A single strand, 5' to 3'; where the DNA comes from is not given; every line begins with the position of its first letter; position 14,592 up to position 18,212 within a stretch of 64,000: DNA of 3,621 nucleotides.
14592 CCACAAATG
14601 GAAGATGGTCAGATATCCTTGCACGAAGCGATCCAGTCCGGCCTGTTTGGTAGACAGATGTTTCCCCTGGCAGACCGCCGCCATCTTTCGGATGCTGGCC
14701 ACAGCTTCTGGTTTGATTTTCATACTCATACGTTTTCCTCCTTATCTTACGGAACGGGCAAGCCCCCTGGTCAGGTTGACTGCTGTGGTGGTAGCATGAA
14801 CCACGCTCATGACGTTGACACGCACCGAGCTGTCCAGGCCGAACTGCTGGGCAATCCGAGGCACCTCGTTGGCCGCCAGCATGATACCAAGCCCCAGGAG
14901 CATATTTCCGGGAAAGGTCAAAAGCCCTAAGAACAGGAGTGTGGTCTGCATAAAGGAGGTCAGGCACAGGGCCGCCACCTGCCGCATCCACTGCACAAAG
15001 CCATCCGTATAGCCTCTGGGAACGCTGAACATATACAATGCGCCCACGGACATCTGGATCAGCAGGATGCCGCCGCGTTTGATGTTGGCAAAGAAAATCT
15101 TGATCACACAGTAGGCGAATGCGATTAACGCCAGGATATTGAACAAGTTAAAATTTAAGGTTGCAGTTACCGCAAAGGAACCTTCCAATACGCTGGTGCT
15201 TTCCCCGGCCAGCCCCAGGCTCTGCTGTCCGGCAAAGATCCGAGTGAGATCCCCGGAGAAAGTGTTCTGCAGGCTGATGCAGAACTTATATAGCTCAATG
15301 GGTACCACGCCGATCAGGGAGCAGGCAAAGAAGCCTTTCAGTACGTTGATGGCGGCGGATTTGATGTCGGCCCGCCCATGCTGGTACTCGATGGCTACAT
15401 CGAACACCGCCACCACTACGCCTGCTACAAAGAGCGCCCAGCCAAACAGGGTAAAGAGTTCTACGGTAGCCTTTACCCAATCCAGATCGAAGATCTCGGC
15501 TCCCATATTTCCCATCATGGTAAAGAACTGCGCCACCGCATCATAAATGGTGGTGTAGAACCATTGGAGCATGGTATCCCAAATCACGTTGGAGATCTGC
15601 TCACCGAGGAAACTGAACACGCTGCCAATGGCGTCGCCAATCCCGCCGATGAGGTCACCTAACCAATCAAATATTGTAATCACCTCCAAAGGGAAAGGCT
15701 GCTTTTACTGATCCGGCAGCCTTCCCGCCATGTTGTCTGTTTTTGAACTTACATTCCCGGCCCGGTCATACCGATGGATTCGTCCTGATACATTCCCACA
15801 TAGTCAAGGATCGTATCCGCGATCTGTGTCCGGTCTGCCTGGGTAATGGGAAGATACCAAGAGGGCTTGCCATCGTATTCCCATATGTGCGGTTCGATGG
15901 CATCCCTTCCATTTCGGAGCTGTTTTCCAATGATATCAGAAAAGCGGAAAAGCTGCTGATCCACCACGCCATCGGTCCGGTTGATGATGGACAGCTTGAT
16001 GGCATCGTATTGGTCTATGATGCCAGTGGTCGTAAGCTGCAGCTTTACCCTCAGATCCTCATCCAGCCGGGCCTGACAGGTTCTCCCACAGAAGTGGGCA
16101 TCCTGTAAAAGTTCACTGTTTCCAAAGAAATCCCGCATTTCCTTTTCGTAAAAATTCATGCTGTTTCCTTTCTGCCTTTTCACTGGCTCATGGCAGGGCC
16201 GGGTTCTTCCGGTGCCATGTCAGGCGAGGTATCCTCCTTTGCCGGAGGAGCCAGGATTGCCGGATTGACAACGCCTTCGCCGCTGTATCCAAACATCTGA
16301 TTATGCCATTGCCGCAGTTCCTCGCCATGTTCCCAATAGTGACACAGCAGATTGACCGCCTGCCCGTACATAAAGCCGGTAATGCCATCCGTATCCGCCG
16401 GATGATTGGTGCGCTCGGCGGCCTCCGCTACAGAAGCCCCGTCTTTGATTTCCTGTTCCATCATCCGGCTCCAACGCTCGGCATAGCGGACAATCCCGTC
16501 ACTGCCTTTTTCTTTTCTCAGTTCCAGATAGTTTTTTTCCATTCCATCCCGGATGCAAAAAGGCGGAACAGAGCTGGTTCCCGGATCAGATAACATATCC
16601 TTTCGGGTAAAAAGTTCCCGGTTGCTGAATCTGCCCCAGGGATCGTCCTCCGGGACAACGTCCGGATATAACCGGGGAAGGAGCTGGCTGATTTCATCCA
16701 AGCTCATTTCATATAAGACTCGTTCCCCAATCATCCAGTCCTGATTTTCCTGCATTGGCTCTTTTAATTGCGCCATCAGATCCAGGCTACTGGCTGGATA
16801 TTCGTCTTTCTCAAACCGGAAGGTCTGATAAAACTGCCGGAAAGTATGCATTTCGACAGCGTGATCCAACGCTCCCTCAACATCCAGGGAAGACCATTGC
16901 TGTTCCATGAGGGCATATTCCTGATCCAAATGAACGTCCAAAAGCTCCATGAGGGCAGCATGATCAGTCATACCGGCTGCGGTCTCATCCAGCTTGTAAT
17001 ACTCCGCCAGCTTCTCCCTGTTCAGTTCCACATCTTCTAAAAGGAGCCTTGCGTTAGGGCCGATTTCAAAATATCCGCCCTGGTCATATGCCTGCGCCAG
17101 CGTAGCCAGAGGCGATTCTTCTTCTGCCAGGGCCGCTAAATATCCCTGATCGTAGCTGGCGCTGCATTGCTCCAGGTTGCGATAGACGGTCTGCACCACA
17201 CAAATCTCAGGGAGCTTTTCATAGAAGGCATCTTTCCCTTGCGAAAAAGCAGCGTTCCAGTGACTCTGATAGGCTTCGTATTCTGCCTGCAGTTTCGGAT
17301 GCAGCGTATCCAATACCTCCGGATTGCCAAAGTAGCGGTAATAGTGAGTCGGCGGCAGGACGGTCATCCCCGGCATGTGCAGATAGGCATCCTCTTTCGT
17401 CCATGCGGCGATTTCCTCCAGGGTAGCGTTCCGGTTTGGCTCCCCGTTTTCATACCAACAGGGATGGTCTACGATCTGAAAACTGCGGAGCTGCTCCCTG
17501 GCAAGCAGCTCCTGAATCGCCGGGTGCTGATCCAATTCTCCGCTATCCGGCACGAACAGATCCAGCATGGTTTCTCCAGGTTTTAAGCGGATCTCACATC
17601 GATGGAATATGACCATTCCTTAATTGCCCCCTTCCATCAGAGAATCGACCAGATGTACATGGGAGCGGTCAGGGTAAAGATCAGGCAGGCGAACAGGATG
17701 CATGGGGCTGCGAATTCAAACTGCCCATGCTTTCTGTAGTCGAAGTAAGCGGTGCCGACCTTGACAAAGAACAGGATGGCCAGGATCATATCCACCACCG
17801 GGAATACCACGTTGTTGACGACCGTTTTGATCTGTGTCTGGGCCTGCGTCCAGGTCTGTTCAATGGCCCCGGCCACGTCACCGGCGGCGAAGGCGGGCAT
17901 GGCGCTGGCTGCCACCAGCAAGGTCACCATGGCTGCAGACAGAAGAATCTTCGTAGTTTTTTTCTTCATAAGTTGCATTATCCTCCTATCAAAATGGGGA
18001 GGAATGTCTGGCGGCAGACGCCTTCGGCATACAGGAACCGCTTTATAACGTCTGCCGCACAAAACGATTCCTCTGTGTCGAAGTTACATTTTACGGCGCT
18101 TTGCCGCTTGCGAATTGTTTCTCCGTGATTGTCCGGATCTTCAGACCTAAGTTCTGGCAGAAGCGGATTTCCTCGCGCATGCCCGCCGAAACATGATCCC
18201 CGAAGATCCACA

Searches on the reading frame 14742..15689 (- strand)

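Call 18: search_protein_families(library=pfam, proteins=[window:14742-15689:-], max_evalue=0.001)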
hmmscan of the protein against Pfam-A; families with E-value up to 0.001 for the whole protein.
window:14742-15689:- (315 aa): 2 families
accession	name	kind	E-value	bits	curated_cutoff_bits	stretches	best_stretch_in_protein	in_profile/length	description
PF19511.4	TrbL_5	-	6.3e-129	429.7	25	1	29-314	4-289/290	Conjugal transfer protein TrbL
PF19597.4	TrbL_4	-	1.2e-14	54.8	27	1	32-311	4-275/276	Conjugal transfer protein TrbL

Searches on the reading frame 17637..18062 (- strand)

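Call 18: search_protein_families(library=pfam, proteins=[window:17637-18062:-], max_evalue=0.001)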
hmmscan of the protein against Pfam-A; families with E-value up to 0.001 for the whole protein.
window:17637-18062:- (141 aa): 1 family
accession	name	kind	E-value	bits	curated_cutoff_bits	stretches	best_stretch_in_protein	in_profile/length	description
PF12963.12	DUF3852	-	8.1e-50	168.1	25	1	35-141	1-107/107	Protein of unknown function (DUF3852)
